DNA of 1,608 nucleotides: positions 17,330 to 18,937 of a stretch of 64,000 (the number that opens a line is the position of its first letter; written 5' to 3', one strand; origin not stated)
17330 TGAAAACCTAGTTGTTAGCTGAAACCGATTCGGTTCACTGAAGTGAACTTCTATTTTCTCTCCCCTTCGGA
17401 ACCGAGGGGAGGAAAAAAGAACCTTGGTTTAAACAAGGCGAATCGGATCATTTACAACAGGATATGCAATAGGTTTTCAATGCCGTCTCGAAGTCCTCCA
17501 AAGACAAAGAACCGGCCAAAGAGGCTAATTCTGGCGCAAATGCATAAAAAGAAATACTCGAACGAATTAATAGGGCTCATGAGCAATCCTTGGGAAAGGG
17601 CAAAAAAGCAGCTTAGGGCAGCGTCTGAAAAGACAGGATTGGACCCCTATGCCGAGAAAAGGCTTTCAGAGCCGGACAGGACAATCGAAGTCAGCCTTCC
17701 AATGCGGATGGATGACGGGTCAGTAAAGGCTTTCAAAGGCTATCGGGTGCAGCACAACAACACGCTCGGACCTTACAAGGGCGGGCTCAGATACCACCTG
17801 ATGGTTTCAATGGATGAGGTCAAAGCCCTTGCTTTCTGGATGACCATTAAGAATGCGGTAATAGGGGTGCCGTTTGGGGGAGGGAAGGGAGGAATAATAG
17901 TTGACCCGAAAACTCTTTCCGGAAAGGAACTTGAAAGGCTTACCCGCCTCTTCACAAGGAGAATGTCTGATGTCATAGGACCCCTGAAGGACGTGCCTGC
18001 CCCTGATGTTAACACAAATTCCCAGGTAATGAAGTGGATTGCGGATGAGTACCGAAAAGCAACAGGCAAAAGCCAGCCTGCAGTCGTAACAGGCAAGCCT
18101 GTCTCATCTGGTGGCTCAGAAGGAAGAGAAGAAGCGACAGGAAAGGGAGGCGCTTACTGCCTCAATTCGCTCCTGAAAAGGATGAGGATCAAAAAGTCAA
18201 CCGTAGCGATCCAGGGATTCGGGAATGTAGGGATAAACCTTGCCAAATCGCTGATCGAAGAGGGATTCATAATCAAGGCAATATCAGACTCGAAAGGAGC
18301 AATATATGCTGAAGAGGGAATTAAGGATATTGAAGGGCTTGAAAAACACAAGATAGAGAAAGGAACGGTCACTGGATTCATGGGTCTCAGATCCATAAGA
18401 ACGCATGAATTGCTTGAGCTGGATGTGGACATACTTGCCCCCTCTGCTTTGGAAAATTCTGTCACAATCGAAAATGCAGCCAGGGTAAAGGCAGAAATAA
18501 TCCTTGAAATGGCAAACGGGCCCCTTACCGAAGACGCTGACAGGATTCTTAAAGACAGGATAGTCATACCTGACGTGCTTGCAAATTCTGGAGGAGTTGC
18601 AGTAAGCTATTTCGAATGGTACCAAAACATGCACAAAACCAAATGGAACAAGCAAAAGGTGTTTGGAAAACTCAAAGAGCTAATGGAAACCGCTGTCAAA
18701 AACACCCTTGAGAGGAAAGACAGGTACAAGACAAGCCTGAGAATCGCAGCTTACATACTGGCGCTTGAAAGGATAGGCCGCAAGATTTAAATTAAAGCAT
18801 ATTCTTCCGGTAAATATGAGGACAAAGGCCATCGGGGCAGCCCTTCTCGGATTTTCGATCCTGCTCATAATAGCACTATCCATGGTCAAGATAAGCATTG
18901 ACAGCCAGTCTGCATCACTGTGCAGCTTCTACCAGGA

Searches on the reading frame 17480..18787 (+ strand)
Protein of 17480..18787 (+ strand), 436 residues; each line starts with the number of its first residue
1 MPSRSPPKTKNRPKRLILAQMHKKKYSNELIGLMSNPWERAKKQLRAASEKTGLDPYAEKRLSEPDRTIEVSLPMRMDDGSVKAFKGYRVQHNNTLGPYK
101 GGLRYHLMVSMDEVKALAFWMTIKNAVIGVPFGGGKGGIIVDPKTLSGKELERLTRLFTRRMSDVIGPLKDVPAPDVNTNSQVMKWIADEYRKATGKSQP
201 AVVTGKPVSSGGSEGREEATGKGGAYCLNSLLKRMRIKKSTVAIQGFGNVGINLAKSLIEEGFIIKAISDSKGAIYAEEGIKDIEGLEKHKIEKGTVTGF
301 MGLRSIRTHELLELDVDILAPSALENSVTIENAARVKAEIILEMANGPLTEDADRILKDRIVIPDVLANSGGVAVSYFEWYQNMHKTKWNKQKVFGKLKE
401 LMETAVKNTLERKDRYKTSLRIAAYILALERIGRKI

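Call 21: search_protein_families(library=pfam, proteins=[window:17480-18787:+], max_evalue=0.001)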
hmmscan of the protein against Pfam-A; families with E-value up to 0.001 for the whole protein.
window:17480-18787:+ (436 aa): 2 families
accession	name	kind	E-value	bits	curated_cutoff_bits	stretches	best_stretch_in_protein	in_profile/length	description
PF00208.27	ELFV_dehydrog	-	3.2e-67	227.2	23.4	1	211-433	1-234/241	Glutamate/Leucine/Phenylalanine/Valine dehydrogenase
PF02812.23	ELFV_dehydrog_N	-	6.2e-57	191.3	25.3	1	65-193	1-129/129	Glu/Leu/Phe/Val dehydrogenase, dimerisation domain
